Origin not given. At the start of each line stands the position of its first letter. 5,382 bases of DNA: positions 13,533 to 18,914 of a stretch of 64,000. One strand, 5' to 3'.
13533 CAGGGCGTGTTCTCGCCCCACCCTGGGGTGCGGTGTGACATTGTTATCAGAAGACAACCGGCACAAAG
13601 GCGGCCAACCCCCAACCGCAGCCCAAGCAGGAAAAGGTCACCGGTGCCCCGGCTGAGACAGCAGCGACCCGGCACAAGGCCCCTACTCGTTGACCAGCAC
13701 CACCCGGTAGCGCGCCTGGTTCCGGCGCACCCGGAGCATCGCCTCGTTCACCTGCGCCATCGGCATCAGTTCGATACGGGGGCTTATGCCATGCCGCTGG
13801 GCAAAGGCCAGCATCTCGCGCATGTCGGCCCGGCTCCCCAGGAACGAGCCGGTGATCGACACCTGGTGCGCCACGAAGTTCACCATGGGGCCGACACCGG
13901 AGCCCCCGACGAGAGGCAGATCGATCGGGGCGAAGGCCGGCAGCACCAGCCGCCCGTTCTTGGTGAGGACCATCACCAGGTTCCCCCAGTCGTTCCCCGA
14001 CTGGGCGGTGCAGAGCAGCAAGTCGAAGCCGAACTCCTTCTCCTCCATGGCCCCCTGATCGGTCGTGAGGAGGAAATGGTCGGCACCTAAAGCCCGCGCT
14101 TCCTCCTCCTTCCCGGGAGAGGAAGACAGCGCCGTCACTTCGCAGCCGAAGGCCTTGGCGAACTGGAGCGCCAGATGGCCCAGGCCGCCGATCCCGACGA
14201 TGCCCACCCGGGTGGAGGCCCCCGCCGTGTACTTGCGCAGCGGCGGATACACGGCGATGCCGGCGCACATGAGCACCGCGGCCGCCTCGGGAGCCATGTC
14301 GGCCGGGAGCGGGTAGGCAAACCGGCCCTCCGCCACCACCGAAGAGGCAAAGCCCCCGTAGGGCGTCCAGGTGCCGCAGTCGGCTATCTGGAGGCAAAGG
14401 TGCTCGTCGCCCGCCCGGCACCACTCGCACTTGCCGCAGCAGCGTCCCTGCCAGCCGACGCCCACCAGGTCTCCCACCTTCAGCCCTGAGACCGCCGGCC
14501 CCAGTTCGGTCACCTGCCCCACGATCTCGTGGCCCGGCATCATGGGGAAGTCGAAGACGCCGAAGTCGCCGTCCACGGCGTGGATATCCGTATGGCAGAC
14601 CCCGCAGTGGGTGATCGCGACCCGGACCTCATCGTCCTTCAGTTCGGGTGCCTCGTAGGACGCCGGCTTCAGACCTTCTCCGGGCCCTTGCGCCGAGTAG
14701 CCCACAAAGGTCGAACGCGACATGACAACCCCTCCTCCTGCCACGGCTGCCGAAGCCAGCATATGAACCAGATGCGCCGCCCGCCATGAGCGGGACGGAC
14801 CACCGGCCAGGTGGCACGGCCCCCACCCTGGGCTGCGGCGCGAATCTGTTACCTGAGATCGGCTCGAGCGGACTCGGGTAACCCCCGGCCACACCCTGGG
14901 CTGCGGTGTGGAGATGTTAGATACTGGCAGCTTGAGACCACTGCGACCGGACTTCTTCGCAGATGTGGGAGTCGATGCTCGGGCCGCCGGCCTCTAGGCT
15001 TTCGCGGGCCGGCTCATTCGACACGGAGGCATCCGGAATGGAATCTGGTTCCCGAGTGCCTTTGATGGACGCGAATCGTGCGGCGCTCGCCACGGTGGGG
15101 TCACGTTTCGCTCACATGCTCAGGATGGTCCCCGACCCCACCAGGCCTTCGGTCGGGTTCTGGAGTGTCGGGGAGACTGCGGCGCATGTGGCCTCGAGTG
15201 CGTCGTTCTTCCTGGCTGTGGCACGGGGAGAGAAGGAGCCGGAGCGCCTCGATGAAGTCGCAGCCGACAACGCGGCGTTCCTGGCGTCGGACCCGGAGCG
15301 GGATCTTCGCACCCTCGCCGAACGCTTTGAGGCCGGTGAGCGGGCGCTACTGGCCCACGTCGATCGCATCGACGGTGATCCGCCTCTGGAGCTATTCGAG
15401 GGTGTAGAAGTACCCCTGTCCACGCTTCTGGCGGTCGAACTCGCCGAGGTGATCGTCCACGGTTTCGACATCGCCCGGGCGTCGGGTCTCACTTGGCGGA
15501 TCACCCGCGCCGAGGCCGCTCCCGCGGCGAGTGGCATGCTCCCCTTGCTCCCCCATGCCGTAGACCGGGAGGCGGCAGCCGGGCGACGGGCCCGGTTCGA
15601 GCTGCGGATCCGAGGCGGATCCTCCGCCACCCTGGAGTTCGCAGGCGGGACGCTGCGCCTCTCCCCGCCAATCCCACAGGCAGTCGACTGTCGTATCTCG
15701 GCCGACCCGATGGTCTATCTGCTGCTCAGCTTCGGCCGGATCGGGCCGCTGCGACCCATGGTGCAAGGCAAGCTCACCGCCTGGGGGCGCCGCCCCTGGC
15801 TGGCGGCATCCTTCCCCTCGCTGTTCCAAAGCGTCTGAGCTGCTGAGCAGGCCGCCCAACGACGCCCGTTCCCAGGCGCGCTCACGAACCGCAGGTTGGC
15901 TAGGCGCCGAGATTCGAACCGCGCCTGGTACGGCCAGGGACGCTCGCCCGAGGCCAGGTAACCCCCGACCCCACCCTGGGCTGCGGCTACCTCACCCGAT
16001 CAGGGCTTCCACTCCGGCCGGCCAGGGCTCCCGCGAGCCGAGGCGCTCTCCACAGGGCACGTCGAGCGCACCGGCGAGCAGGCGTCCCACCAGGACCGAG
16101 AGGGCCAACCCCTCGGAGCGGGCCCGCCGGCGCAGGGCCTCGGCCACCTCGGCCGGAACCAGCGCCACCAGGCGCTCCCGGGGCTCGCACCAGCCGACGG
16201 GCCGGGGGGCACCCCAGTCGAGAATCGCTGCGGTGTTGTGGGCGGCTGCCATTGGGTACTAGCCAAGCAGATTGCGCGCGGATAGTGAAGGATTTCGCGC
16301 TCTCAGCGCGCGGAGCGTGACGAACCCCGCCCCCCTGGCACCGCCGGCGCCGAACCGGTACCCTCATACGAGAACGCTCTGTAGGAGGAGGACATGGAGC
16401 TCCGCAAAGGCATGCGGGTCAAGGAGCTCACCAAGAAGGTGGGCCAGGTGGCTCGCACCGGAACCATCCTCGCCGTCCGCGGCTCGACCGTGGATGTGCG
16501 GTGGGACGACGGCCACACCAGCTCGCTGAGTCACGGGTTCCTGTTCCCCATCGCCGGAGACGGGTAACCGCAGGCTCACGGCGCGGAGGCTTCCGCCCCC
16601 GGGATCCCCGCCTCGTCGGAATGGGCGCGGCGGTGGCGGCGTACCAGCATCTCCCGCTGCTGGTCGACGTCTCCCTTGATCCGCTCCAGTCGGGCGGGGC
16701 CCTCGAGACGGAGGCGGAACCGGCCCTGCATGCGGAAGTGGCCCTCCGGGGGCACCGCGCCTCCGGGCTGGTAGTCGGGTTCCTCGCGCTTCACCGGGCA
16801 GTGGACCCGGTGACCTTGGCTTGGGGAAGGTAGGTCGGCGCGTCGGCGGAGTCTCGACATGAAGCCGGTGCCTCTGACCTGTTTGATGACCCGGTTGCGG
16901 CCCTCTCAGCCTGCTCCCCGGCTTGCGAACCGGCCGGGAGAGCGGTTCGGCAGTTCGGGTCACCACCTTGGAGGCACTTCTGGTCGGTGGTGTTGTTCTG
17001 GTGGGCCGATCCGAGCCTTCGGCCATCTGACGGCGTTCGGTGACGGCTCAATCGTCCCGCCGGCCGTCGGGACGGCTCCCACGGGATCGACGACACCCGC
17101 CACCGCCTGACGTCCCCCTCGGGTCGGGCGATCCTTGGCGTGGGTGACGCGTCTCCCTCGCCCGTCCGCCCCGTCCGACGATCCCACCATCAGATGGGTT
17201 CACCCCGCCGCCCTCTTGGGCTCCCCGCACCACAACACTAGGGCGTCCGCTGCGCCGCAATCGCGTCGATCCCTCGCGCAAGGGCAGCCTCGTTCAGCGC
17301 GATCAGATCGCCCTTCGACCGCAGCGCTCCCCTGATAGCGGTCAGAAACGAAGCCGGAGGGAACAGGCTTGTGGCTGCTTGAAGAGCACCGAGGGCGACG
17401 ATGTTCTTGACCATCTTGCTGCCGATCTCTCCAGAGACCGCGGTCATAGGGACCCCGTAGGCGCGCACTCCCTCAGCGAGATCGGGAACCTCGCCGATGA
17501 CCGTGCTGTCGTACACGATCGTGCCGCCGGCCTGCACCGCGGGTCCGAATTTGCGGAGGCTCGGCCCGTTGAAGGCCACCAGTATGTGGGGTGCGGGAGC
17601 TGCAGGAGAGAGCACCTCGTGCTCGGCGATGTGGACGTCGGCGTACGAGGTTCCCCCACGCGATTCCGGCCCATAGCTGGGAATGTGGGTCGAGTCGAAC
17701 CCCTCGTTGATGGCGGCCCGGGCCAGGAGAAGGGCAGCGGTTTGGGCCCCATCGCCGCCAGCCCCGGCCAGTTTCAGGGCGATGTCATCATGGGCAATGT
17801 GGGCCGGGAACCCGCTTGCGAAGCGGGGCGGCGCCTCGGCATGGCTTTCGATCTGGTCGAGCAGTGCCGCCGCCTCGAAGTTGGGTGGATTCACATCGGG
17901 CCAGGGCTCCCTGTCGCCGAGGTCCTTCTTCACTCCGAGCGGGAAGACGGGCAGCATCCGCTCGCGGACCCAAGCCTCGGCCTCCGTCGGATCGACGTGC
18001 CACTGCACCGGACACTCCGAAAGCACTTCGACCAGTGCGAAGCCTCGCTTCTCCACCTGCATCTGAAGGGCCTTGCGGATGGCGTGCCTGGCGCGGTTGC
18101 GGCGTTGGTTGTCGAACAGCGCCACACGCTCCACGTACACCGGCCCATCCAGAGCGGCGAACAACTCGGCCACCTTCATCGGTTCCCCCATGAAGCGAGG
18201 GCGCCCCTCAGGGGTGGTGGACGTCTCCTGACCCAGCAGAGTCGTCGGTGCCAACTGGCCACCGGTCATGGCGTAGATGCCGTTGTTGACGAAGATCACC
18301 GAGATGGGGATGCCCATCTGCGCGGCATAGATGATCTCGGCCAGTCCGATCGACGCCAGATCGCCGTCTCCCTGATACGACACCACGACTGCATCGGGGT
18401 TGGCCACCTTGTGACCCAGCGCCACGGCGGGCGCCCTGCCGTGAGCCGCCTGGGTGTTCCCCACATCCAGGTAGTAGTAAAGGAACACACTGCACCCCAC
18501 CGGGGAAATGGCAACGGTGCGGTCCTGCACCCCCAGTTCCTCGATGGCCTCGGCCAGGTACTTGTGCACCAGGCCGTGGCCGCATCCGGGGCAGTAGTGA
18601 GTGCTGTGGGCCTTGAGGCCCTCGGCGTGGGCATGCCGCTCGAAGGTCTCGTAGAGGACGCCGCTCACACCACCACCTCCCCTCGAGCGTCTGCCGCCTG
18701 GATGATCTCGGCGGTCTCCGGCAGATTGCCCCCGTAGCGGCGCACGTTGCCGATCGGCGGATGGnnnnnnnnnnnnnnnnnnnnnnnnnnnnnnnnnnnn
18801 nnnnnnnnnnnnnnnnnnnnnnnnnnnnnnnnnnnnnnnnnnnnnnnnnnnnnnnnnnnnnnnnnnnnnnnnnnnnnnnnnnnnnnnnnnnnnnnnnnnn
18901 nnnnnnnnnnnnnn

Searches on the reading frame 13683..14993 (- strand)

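Call 13: search_protein_families(library=pfam, proteins=[window:13683-14993:-], max_evalue=0.001)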
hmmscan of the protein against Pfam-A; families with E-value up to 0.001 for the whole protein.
window:13683-14993:- (436 aa): 4 families
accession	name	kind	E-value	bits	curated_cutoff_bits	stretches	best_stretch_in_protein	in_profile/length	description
PF08240.17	ADH_N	-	7.4e-27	94.1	23.5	1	120-230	2-103/104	Alcohol dehydrogenase GroES-like domain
PF00107.32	ADH_zinc_N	-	4.9e-19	69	31.8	1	270-399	1-128/129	Zinc-binding dehydrogenase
PF13602.12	ADH_zinc_N_2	-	3e-06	28.6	27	1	302-433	1-134/134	Zinc-binding dehydrogenase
PF02826.25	2-Hacid_dh_C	-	2.2e-05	24.4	25.1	1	259-304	35-80/178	D-isomer specific 2-hydroxyacid dehydrogenase, NAD binding domain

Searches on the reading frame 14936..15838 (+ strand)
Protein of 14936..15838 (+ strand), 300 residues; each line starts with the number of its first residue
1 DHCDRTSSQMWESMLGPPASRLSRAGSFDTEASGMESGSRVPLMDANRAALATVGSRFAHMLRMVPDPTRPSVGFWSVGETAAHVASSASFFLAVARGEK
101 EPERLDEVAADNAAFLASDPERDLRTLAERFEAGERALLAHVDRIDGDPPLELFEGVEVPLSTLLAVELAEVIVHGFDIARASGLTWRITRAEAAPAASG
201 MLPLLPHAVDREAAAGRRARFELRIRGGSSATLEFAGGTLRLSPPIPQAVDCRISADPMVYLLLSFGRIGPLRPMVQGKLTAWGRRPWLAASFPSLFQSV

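Call 13: search_protein_families(library=pfam, proteins=[window:14936-15838:+], max_evalue=0.001)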
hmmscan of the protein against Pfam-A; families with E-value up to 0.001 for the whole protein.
window:14936-15838:+ (300 aa): 3 families
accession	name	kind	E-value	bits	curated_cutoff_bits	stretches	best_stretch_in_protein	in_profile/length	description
PF11716.13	MDMPI_N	-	9.3e-09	36.5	24.2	1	75-180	28-140/140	Mycothiol maleylpyruvate isomerase N-terminal domain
PF12867.12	DinB_2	-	3.6e-06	27.9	24.8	1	69-147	23-92/128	DinB superfamily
PF02036.22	SCP2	-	8e-06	26.6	21.3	1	212-281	17-85/101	SCP-2 sterol transfer family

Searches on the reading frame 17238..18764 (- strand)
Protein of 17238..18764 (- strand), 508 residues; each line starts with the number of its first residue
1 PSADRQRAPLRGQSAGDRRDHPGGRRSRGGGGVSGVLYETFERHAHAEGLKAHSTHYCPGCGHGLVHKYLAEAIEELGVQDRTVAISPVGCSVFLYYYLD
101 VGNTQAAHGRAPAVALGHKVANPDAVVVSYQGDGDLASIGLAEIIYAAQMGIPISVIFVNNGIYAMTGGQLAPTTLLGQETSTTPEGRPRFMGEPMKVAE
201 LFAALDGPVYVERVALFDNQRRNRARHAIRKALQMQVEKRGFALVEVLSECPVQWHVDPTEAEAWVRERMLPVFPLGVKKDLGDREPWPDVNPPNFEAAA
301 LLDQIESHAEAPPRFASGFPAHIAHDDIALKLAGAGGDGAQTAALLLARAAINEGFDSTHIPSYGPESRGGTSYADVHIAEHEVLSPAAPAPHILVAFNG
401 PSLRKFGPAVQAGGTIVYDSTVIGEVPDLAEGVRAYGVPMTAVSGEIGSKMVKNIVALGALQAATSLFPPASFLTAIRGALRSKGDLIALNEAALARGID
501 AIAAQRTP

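Call 12: search_protein_families(library=pfam, proteins=[window:17238-18764:-], max_evalue=0.001)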
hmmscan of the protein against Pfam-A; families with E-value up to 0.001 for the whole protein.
window:17238-18764:- (508 aa): 2 families
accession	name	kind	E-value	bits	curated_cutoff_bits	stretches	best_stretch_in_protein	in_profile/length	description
PF01558.24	POR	-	5.2e-34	118.3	27.4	1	336-499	1-172/173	Pyruvate ferredoxin/flavodoxin oxidoreductase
PF02775.26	TPP_enzyme_C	-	1.8e-23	83.4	21.9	1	98-247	21-151/151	Thiamine pyrophosphate enzyme, C-terminal TPP binding domain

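Call 74: search_protein_families(library=ncbifam, proteins=[window:17238-18764:-], max_evalue=0.001)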
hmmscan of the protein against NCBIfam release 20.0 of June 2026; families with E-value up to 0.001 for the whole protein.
window:17238-18764:- (508 aa): 41 families (the best 25 are shown)
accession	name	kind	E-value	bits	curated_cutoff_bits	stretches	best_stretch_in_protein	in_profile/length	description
NF008820.0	PRK11866.1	equivalog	4.1e-35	121.5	402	1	54-270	14-217/287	2-oxoacid ferredoxin oxidoreductase subunit beta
TIGR02177.1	PorB_KorB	subfamily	9.4e-35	120.5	261.9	1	56-258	2-194/286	2-oxoacid:acceptor oxidoreductase, beta subunit, pyruvate/2-ketoisovalerate family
NF041171.1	Oxoac_fdxbeta_Archa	equivalog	1.1e-30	107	423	1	55-257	3-195/296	2-oxoacid:ferredoxin oxidoreductase subunit beta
NF007207.0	PRK09628.1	equivalog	2.2e-30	106.2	364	1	54-255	15-206/277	2-oxoglutarate ferredoxin oxidoreductase subunit beta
NF008821.0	PRK11869.1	equivalog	1e-28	100.1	438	1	53-268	12-214/286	2-oxoacid ferredoxin oxidoreductase subunit beta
NF006323.0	PRK08537.1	equivalog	1.2e-25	89.9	235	1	330-501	5-177/181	2-oxoacid:ferredoxin oxidoreductase subunit gamma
TIGR03710.1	OAFO_sf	subfamily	1.6e-23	83.1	482.75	1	328-505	2-176/561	2-oxoacid:acceptor oxidoreductase subunit alpha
NF008819.1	PRK11865.1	equivalog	3.3e-14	52.8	405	1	51-261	14-222/300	pyruvate synthase subunit PorB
TIGR02175.1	PorC_KorC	subfamily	9.6e-14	51.5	81.1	1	331-502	5-175/177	2-oxoacid:acceptor oxidoreductase, gamma subunit, pyruvate/2-ketoisovalerate family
NF008818.0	PRK11864.1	subfamily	1.6e-13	50.4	405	1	56-261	19-218/300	3-methyl-2-oxobutanoate dehydrogenase subunit beta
NF006275.0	PRK08441.1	equivalog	1.3e-11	44.4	216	1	329-462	4-140/185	2-oxoglutarate-acceptor oxidoreductase subunit OorC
NF006211.0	PRK08338.1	equivalog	4.1e-11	42.7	239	1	330-482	3-150/170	2-oxoacid:ferredoxin oxidoreductase subunit gamma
NF005322.0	PRK06853.1-2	equivalog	2.2e-10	40.7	237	1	330-503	8-194/197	indolepyruvate oxidoreductase subunit beta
NF040683.1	PorC_Meth_Thtga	equivalog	2.2e-09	37.3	270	1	330-503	4-174/177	pyruvate synthase subunit PorC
NF045762.1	PhenlGlyoxDHPadE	equivalog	3.1e-09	36.9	300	1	330-501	4-178/187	NADH-dependent phenylglyoxylate dehydrogenase subunit gamma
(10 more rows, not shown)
